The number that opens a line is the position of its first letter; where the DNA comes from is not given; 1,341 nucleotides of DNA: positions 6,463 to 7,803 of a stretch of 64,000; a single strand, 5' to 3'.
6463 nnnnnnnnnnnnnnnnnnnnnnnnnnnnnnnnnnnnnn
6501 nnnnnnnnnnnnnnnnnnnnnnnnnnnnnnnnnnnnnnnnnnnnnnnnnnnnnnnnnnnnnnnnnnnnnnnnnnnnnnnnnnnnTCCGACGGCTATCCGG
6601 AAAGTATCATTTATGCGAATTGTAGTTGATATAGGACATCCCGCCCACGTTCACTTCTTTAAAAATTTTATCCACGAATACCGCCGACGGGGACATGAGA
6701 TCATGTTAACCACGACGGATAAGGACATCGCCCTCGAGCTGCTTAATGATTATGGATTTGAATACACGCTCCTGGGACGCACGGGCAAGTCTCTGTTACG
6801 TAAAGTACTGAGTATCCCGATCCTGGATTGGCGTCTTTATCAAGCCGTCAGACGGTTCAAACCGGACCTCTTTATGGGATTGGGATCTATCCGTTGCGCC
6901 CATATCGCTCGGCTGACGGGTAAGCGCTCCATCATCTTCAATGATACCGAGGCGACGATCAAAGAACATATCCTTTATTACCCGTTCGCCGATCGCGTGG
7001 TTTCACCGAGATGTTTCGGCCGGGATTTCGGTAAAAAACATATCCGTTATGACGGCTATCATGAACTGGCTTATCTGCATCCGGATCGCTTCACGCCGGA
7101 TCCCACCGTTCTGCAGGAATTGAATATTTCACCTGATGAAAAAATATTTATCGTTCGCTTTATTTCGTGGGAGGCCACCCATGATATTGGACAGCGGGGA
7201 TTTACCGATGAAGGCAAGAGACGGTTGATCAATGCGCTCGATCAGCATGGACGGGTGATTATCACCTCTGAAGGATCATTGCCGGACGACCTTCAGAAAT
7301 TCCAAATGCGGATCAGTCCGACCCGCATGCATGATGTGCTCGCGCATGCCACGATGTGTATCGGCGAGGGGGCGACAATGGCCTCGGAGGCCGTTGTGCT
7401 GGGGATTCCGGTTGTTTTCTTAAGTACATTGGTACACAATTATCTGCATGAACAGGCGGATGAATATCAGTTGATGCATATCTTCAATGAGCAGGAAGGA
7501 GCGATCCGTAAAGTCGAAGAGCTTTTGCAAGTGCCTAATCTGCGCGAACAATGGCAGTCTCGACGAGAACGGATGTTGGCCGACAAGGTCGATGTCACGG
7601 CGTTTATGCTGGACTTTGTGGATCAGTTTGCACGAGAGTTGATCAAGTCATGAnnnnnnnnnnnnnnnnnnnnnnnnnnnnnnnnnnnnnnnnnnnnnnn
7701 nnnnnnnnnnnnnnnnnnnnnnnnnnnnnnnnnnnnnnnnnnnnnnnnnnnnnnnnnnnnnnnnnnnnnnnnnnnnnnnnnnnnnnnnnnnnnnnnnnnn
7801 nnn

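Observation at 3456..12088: A WbpB/WbpE/WbpD-like module plus a translationally coupled chain of glycosyltransferases ending in a YfhO-like GT-C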

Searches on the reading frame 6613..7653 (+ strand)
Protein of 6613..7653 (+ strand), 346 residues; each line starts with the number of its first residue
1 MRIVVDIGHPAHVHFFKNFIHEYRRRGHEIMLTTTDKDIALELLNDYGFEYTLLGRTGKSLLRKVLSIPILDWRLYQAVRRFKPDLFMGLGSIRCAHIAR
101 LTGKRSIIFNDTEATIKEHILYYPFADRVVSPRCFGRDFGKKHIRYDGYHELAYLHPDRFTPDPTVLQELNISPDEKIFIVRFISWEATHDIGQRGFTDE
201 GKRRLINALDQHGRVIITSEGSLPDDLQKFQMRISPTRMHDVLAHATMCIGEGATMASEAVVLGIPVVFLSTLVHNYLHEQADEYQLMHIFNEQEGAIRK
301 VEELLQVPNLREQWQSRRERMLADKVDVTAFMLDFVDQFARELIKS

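Call 3: search_protein_families(library=pfam, proteins=[window:6613-7653:+], max_evalue=0.01)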
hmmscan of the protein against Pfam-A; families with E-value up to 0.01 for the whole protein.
window:6613-7653:+ (346 aa): 1 family
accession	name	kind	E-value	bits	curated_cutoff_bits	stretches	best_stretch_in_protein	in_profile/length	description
PF04007.18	DUF354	-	3.4e-18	66.3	22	1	2-336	2-344/349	Protein of unknown function (DUF354)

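Call 4: search_protein_families(library=ncbifam, proteins=[window:6613-7653:+], max_evalue=0.01)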
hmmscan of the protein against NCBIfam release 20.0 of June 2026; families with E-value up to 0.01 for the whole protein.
window:6613-7653:+ (346 aa): 0 families

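Call 40: find_homologous_proteins(query=window:6613-7653:+)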
Query window:6613-7653:+ (346 aa): 5423 proteins with E <= 0.001 among 8000 candidates; the best 120 are listed.
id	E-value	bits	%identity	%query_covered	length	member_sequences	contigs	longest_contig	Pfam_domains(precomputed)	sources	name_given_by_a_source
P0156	3.1e-211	719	100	91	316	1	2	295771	PF04007.18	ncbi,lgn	-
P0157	4.1e-186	636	86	91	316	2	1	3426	PF04007.18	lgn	-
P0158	7.9e-180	615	77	100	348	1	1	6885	PF04007.18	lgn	-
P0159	6.2e-177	606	74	100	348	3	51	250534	PF04007.18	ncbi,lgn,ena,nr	ncbi:MAG: DUF354 domain-containing protein [Candidatus Omnitrophica bacterium]|nr:DUF354 domain-cont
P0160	2.0e-174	598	74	100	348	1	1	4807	PF04007.18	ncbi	-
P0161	6.4e-173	593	72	100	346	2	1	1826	PF04007.18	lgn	-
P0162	2.1e-170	584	73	100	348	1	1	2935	PF04007.18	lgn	-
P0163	3.3e-170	584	73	100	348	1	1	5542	PF04007.18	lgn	-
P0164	4.7e-169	580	72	100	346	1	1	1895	PF04007.18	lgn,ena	-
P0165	1.3e-165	569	69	100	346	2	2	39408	PF04007.18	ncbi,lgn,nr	ncbi:MAG: DUF354 domain-containing protein [Candidatus Omnitrophica bacterium]|nr:DUF354 domain-cont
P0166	1.7e-165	568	68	100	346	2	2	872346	PF04007.18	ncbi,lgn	ncbi:MAG: DUF354 domain-containing protein [Candidatus Omnitrophota bacterium]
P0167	1.7e-136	473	73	80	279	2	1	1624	PF04007.18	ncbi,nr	ncbi:MAG: DUF354 domain-containing protein, partial [Candidatus Omnitrophica bacterium]|nr:DUF354 do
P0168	1.5e-131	457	58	98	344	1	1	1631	PF04007.18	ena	-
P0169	6.6e-129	448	74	75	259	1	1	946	PF04007.18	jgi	-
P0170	9.2e-127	441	58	92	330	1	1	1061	PF04007.18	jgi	-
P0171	8.5e-126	438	56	98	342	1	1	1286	PF04007.18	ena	-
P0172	2.7e-123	429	54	98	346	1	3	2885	PF04007.18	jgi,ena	-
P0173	1.0e-122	428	53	98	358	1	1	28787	PF04007.18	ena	-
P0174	2.3e-122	426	53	98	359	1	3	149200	PF04007.18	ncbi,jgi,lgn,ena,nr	ncbi:MAG TPA: DUF354 domain-containing protein [Candidatus Omnitrophota bacterium]|nr:DUF354 domain-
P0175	3.1e-122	426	54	98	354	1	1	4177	PF04007.18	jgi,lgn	-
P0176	5.2e-121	422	53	98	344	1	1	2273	PF04007.18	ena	-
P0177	5.8e-121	422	55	98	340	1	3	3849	PF04007.18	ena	-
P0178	1.2e-120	421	52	100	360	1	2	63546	PF04007.18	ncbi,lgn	-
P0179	1.5e-120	420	50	100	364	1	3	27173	PF04007.18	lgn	-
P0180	6.5e-120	418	51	99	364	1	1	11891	PF04007.18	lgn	-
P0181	1.6e-119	417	51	99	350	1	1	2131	PF04007.18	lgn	-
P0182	2.8e-119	416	50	100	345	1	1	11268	PF04007.18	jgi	-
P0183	1.6e-118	414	51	98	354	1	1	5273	PF04007.18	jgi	-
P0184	4.4e-118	412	50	100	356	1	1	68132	PF04007.18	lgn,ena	-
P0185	7.3e-118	412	50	97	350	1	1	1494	PF04007.18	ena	-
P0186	1.1e-117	411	53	98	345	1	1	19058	PF04007.18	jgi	-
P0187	3.8e-117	409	51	98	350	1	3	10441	PF04007.18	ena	-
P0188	4.4e-117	409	51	98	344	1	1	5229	PF04007.18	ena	-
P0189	4.9e-117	409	50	99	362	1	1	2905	PF04007.18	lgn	-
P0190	6.1e-117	409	50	99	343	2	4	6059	PF04007.18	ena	-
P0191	1.8e-116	407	51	99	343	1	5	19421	PF04007.18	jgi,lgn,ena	-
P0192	5.4e-116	405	50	99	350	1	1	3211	PF04007.18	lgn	-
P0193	8.6e-116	405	49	100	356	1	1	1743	PF04007.18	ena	-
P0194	5.0e-115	402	49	98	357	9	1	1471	PF04007.18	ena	-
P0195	1.3e-114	401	50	98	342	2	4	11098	PF04007.18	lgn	-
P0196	1.5e-114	401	50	100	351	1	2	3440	PF04007.18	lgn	-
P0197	2.6e-114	400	49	99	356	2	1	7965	PF04007.18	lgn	-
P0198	3.0e-114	400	50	99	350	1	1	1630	PF04007.18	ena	-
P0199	3.3e-114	400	49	98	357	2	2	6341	PF04007.18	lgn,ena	-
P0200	3.4e-114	400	48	99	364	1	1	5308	PF04007.18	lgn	-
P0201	4.5e-114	399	51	99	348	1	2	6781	PF04007.18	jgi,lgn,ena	-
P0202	6.6e-114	399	49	99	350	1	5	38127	PF04007.18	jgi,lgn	-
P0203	8.2e-114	398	50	99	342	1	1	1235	PF04007.18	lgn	-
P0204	8.9e-114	398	50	97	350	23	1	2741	PF04007.18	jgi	-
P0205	9.4e-114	398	50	97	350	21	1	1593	PF04007.18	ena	-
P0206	9.6e-114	398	49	100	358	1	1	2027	PF04007.18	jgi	jgi:predicted glycosyltransferase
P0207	1.0e-113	398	51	100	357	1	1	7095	PF04007.18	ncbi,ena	-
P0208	1.1e-113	398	50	97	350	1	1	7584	PF04007.18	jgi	jgi:uncharacterized protein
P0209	1.1e-113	398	49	100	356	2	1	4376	PF04007.18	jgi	jgi:predicted glycosyltransferase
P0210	1.2e-113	398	50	98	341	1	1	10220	PF04007.18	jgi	jgi:hypothetical protein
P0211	1.6e-113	397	50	99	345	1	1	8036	PF04007.18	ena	-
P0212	1.8e-113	397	50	99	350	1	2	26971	PF04007.18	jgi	jgi:uncharacterized protein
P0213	3.0e-113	396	48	100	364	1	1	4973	PF04007.18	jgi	jgi:uncharacterized protein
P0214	6.3e-113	395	49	98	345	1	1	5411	PF04007.18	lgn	-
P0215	6.8e-113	395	49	100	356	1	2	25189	PF04007.18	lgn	-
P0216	7.4e-113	395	50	99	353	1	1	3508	PF04007.18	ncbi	-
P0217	7.7e-113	395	50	98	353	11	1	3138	PF04007.18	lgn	-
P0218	9.9e-113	395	48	100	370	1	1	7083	PF04007.18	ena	-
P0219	1.3e-112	394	49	100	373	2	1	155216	PF04007.18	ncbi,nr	ncbi:MAG: DUF354 domain-containing protein [Methanomicrobiaceae archaeon]|nr:DUF354 domain-containin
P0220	1.3e-112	394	47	100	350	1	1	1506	PF04007.18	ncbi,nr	ncbi:MAG: DUF354 domain-containing protein [Candidatus Altarchaeum sp.]|nr:DUF354 domain-containing 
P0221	1.4e-112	394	48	98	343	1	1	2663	PF04007.18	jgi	jgi:predicted glycosyltransferase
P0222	1.7e-112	394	48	100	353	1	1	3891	PF04007.18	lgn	-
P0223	1.8e-112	394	48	99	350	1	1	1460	PF04007.18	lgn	-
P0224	1.9e-112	394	49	99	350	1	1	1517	PF04007.18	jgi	-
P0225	2.0e-112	394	50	98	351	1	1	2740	PF04007.18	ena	-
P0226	3.3e-112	393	50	100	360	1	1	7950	PF04007.18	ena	-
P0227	5.0e-112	392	49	99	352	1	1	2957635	PF04007.18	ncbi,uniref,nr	ncbi:conserved hypothetical protein [Methanocella paludicola SANAE]|uniref:DUF354 domain-containing 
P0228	5.6e-112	392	50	99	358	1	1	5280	PF04007.18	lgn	-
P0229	6.3e-112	392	49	98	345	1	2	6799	PF04007.18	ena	-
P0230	6.9e-112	392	50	99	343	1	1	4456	PF04007.18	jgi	jgi:uncharacterized protein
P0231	7.1e-112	392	49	100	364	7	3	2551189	PF04007.18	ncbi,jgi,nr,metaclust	ncbi:hypothetical protein MBBA_2462 [Methanoculleus bourgensis]|jgi:predicted glycosyltransferase|nr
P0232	7.6e-112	392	50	98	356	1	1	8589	PF04007.18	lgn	-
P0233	1.1e-111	391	50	99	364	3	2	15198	PF04007.18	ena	-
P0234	1.3e-111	391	63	78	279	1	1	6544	PF04007.18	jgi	-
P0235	1.6e-111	391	49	98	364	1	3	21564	PF04007.18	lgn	-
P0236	1.9e-111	391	49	98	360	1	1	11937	PF04007.18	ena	-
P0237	2.0e-111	390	49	98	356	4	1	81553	PF04007.18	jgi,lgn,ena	-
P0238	2.2e-111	390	48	98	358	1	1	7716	PF04007.18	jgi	jgi:predicted glycosyltransferase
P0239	2.3e-111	390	47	99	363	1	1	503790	PF04007.18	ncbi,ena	-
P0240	2.4e-111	390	49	96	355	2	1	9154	PF04007.18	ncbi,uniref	ncbi:hypothetical protein ASZ90_015769 [hydrocarbon metagenome]|uniref:DUF354 domain-containing prot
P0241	2.8e-111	390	50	97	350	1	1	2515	PF04007.18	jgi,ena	jgi:hypothetical protein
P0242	2.9e-111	390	48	99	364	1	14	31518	PF04007.18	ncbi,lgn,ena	-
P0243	4.5e-111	389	49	99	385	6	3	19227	PF04007.18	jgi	-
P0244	1.4e-110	388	50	98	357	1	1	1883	PF04007.18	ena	-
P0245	2.6e-110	387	50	99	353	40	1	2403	PF04007.18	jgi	-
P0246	3.8e-110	386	50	97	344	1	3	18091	PF04007.18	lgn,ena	-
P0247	3.9e-110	386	50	97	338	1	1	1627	PF04007.18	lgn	-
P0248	4.4e-110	386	50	98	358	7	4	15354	PF04007.18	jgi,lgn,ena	-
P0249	4.4e-110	386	49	98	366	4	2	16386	PF04007.18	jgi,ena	jgi:hypothetical protein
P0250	4.6e-110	386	48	99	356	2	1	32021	PF04007.18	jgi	jgi:hypothetical protein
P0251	5.0e-110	386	48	99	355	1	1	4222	PF04007.18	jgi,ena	-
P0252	5.8e-110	386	47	98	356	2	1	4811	PF04007.18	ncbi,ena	-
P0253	6.1e-110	386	49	99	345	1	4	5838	PF04007.18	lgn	-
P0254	7.5e-110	385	48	100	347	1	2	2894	PF04007.18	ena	-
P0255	9.8e-110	385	48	100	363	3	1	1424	PF04007.18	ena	-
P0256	9.9e-110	385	47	97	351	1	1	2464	PF04007.18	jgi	jgi:predicted glycosyltransferase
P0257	1.0e-109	385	49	98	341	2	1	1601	PF04007.18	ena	-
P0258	1.1e-109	385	49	98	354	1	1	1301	PF04007.18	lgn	-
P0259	1.2e-109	385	48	99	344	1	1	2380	PF04007.18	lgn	-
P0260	1.5e-109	384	49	98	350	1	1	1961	PF04007.18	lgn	-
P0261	1.5e-109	384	47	100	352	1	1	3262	PF04007.18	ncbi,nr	ncbi:MAG: DUF354 domain-containing protein [Candidatus Thermoplasmatota archaeon]|nr:DUF354 domain-c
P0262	1.5e-109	384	48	99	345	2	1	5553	PF04007.18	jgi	-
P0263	1.6e-109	384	50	98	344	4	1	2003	PF04007.18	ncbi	-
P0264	1.7e-109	384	50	97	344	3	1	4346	PF04007.18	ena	-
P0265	2.1e-109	384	49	97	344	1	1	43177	PF04007.18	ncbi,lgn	-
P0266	2.4e-109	384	48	100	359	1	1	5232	PF04007.18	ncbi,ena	-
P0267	2.6e-109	383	50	98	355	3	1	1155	PF04007.18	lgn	-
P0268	2.9e-109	383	49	99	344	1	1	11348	PF04007.18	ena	-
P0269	3.0e-109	383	48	99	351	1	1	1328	PF04007.18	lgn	-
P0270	3.9e-109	383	47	100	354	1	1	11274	PF04007.18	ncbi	ncbi:hypothetical protein ES707_07903 [subsurface metagenome]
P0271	5.6e-109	382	48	99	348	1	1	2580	PF04007.18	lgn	-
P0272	5.7e-109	382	47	98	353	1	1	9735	PF04007.18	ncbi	-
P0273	5.8e-109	382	47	98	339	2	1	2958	PF04007.18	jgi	-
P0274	6.1e-109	382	48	98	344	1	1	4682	PF04007.18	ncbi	-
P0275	7.0e-109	382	45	98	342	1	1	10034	PF04007.18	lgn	-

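Call 41: find_encoding_contigs(protein=P0227, flank=8000, max_places=2)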
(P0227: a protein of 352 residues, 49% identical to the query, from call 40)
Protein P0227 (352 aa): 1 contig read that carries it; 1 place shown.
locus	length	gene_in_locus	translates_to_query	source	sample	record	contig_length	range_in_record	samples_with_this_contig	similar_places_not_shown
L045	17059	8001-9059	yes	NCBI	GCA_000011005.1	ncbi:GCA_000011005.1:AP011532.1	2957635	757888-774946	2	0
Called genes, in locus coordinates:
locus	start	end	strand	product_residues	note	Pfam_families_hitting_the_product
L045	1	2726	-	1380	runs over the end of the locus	-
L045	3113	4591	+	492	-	PF03721:UDPG_MGDP_dh_N, PF00984:UDPG_MGDP_dh, PF03720:UDPG_MGDP_dh_C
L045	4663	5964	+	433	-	PF01554:MatE (faint), PF01943:Polysacc_synt, PF13440:Polysacc_synt_3, PF03023:MurJ (weak)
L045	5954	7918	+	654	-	-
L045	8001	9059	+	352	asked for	PF04007:DUF354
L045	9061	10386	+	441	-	PF03446:NAD_binding_2 (faint), PF03721:UDPG_MGDP_dh_N, PF00984:UDPG_MGDP_dh, PF03720:UDPG_MGDP_dh_C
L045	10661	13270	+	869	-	-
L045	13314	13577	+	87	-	PF26161:DUF8044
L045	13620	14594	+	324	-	PF07760:DUF1616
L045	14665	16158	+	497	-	PF04015:DUF362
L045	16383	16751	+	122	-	PF20042:DUF6444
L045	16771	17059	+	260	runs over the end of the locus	PF03050:DDE_Tnp_IS66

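Call 42: find_encoding_contigs(protein=P0231, flank=8000, max_places=2)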
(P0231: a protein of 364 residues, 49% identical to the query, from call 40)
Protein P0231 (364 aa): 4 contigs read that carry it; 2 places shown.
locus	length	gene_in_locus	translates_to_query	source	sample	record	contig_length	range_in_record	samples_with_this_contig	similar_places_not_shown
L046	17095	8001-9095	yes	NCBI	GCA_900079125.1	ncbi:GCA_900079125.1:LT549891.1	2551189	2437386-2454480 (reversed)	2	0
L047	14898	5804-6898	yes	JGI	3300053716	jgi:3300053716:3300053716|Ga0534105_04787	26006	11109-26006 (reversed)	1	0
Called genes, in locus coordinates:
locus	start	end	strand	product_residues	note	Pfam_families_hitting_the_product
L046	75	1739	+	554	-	PF13360:PQQ_2, PF25174:Beta-prop_THOC3, PF25175:Beta-prop_WDR5, PF25173:Beta-prop_WDR3_1st (weak), PF13360:PQQ_2, PF13570:Beta-prop_ACSF4, PF23381:Beta-prop_IFT122_1st, PF23414:Beta-prop_EML_2, +6 more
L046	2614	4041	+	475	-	PF00535:Glycos_transf_2, PF13641:Glyco_tranf_2_3 (weak), PF00535:Glycos_transf_2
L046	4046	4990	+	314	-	PF01522:Polysacc_deac_1, PF11959:DUF3473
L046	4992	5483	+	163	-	PF00132:Hexapep, PF14602:Hexapep_2 (weak)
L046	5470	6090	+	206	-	-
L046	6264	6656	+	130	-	PF15632:ATPgrasp_Ter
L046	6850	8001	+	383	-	PF06508:QueC (weak)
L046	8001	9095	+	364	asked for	PF04007:DUF354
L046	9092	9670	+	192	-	PF03720:UDPG_MGDP_dh_C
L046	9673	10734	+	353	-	-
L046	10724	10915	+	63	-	-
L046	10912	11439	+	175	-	PF08241:Methyltransf_11 (weak), PF13649:Methyltransf_25, PF13847:Methyltransf_31 (faint)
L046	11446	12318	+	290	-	PF00535:Glycos_transf_2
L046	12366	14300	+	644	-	-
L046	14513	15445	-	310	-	PF00535:Glycos_transf_2, PF10111:Glyco_tranf_2_2, PF13506:Glyco_transf_21 (weak), PF13641:Glyco_tranf_2_3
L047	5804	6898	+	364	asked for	PF04007:DUF354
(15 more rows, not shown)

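Call 46: search_solved_structures(query=A2, max_evalue=10)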
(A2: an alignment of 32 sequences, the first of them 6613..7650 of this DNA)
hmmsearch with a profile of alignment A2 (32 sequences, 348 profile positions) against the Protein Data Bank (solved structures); distinct sequences matched with E-value up to 10: 1.
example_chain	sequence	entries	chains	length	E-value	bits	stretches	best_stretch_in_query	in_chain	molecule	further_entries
4p3g_A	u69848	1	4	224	1.4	11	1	184-250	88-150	Signal recognition particle subunit SRP68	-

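Call 54: predict_structure(alignment_id=A2)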
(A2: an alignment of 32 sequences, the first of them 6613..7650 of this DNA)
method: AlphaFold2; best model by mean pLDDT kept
length: 346 residues; sequences in the alignment: 32
mean_pLDDT: 91.7   pTM: 0.91
mean pLDDT of the five models: 91.7, 91.2, 90.9, 90.9, 89.6
residues with pLDDT >= 90: 269; 70-90: 59; 50-70: 13; < 50: 5
segments of 3 or more residues with pLDDT < 50: 189-193
pLDDT, mean of each block of 10 residues (from residue 1): 95 97 98 90 95 84 81 95 96 95 96 79 95 93 96 98 96 94 69 67 94 91 89 91 97 93 97 87 97 93 95 97 98 97 80
secondary structure, 60 per line:
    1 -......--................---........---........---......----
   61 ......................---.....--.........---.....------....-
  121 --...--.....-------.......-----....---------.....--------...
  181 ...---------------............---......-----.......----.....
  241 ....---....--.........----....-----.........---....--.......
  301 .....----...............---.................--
elements in order: E2-7 H10-25 E29-36 H40-47 E51-56 H61-82 E86-90 H93-101 E105-109 H116-119 E128-132 E143-146 H152-155 H165-169 E178-183 H199-210 E214-219 H225-230 H236-244 E248-251 H254-262 E267-270 H276-284 E288-291 H294-305 H310-324 H328-344

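Call 56: fold_search(model_id=the predicted structure, library=pdb)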
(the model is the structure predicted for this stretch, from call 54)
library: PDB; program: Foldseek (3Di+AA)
matches with E <= 10: 1674; with E <= 0.001: 303
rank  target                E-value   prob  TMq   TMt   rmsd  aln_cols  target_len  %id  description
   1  5xvs_B                9.5e-13  1.00  0.63  0.60   6.7       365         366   13  Crystal structure of UDP-GlcNAc 2-epimerase NeuC complexed with UDP (released 2018-04-11)
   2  1f6d_A                1.9e-12  1.00  0.73  0.68   4.5       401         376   13  THE STRUCTURE OF UDP-N-ACETYLGLUCOSAMINE 2-EPIMERASE FROM E. COLI. (released 2000-12-13)
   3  6j31_A                1.9e-12  1.00  0.58  0.54   7.3       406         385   14  Crystal Structure Analysis of the Glycotransferase of kitacinnamycin (released 2020-01-15)
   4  6j31_C                2.2e-12  1.00  0.60  0.55   7.4       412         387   15  Crystal Structure Analysis of the Glycotransferase of kitacinnamycin (released 2020-01-15)
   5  6j32_C                3.5e-12  1.00  0.59  0.54   7.3       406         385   14  Crystal Structure Analysis of the Glycotransferase of kitacinnamycin (released 2020-01-15)
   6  1f6d_B                4.7e-12  1.00  0.71  0.67   4.5       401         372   12  THE STRUCTURE OF UDP-N-ACETYLGLUCOSAMINE 2-EPIMERASE FROM E. COLI. (released 2000-12-13)
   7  5zlr_A                9.3e-12  1.00  0.66  0.62   5.3       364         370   14  Structure of NeuC (released 2018-05-16)
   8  1f6d_C                1.1e-11  1.00  0.72  0.69   4.5       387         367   15  THE STRUCTURE OF UDP-N-ACETYLGLUCOSAMINE 2-EPIMERASE FROM E. COLI. (released 2000-12-13)
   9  6j31_B                1.1e-11  1.00  0.58  0.53   7.4       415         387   14  Crystal Structure Analysis of the Glycotransferase of kitacinnamycin (released 2020-01-15)
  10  6j32_B                2.0e-11  1.00  0.58  0.53   7.4       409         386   14  Crystal Structure Analysis of the Glycotransferase of kitacinnamycin (released 2020-01-15)
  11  2iyf_B                2.2e-11  1.00  0.48  0.43   8.9       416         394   14  The crystal structure of macrolide glycosyltransferases: A blueprint for antibiotic engineering (released 2007-03-27)
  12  1f0k_A                2.9e-11  1.00  0.61  0.60   7.3       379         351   16  THE 1.9 ANGSTROM CRYSTAL STRUCTURE OF E. COLI MURG (released 2000-07-27)
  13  7xx4_A                3.1e-11  1.00  0.62  0.55   7.1       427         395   12  designed glycosyltransferase (released 2023-06-14)
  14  4rif_B                3.5e-11  1.00  0.66  0.61   6.3       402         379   12  Landomycin Glycosyltransferase LanGT2, carbasugar substrate complex (released 2015-01-28)
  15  2yjn_A                3.5e-11  1.00  0.61  0.54   6.9       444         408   12  Structure of the glycosyltransferase EryCIII from the erythromycin biosynthetic pathway, in complex with its activatin (released 2011-11-09)
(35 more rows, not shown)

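Call 59: find_encoding_contigs(protein=P0239, flank=7000, max_places=1)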
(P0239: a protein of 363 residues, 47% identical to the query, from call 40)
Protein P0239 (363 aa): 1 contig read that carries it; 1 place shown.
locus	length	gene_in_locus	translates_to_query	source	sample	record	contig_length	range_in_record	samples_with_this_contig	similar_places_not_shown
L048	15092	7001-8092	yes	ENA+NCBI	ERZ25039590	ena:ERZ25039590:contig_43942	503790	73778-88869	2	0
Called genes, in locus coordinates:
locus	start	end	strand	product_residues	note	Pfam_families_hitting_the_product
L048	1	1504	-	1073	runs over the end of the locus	PF13385:Laminin_G_3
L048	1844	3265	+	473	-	PF03721:UDPG_MGDP_dh_N, PF00984:UDPG_MGDP_dh, PF03720:UDPG_MGDP_dh_C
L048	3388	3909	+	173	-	-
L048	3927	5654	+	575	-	-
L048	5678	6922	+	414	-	PF01943:Polysacc_synt (weak)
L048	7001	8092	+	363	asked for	PF04007:DUF354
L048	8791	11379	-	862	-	-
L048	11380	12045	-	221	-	-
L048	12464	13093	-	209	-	PF02585:PIG-L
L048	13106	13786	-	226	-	PF08889:WbqC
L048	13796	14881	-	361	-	PF04007:DUF354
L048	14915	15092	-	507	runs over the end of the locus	PF00535:Glycos_transf_2, PF13641:Glyco_tranf_2_3 (faint)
